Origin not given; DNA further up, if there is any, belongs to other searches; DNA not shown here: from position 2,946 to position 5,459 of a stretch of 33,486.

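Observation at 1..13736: Six tandem TPR + GT41 (SPINDLY-type) glycosyltransferase paralogs in one translationally coupled operon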

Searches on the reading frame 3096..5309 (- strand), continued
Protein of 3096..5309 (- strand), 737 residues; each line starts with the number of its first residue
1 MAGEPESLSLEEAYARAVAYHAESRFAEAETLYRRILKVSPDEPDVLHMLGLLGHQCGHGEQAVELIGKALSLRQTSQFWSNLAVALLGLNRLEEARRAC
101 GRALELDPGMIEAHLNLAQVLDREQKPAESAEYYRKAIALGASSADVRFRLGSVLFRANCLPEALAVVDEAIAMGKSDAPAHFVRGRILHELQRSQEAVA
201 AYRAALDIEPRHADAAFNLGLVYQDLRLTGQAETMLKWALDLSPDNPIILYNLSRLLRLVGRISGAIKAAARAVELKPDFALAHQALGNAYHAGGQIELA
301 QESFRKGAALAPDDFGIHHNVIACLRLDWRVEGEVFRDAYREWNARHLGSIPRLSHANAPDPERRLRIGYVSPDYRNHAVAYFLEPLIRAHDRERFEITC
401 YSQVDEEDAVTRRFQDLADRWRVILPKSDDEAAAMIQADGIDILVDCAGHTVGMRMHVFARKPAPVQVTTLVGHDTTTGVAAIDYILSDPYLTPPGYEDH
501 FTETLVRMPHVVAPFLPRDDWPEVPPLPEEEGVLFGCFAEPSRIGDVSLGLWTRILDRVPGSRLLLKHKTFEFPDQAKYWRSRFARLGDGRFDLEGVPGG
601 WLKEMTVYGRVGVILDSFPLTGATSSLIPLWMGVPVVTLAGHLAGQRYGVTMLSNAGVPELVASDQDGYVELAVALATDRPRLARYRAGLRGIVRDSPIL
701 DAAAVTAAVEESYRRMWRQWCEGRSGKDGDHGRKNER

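Call 14: search_protein_families(library=ncbifam, proteins=[window:3096-5309:-], max_evalue=0.00001)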
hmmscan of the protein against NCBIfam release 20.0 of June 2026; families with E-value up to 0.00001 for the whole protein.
window:3096-5309:- (737 aa): 19 families
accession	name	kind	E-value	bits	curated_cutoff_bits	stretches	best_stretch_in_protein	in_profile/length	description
NF040959.1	MamA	equivalog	3.1e-31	108.4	200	3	163-308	55-200/204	magnetosome protein MamA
TIGR02917.1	PEP_TPR_lipo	equivalog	2.5e-28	98.5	312.2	1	14-324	571-880/899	XrtA/PEP-CTERM system TPR-repeat protein PrsT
TIGR02521.1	type_IV_pilW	equivalog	2.6e-27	95.9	154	2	15-135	70-193/234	type IV pilus biogenesis/stability protein PilW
NF033920.0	C39_PA2778_fam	equivalog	1e-17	64.4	150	0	11-108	157-255/255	PA2778 family cysteine peptidase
TIGR02552.1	LcrH_SycD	equivalog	9.1e-17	61.1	104.8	0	187-247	60-120/136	SycD/LcrH family type III secretion system chaperone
NF033762.1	social_mot_Tgl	equivalog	2.3e-16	59.9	225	1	144-318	30-207/252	social motility TPR repeat lipoprotein Tgl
NF052415.1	T3SS_chap_SctY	equivalog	2.4e-16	60.1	70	2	24-105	20-105/106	type III secretion apparatus assembly chaperone SctY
TIGR03939.1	PGA_TPR_OMP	equivalog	9.7e-12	43.9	366.65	1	6-138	82-215/800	poly-beta-1,6 N-acetyl-D-glucosamine export porin PgaA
NF033758.1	gliding_GltE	equivalog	6.1e-11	41.9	225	0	81-143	294-357/411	adventurous gliding motility TPR repeat lipoprotein GltE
TIGR00990.1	3a0801s09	subfamily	7.2e-11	41.4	757.25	0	174-306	326-458/615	mitochondrial import receptor subunit TOM70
NF047371.1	FlcA_CTERM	equivalog_domain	3.8e-10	38.9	300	0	129-207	457-535/646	periplasmic flagellar collar protein FlcA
NF008757.0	PRK11788.1-5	equivalog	2.1e-08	33.7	363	0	29-137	126-240/388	lipopolysaccharide assembly protein LapB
NF047507.1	TPR_BatC_Lepto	exception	2.6e-08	33.6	175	0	103-221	18-138/214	TPR repeat-containing protein BatC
NF041522.1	TPR_sll0314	equivalog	6.7e-08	32.1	225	0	219-274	186-241/275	Sll0314/Alr1548 family TPR repeat-containing protein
TIGR00540.1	TPR_hemY_coli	hypoth_equivalog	7.4e-08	31.6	142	0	20-137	271-385/385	heme biosynthesis-associated TPR protein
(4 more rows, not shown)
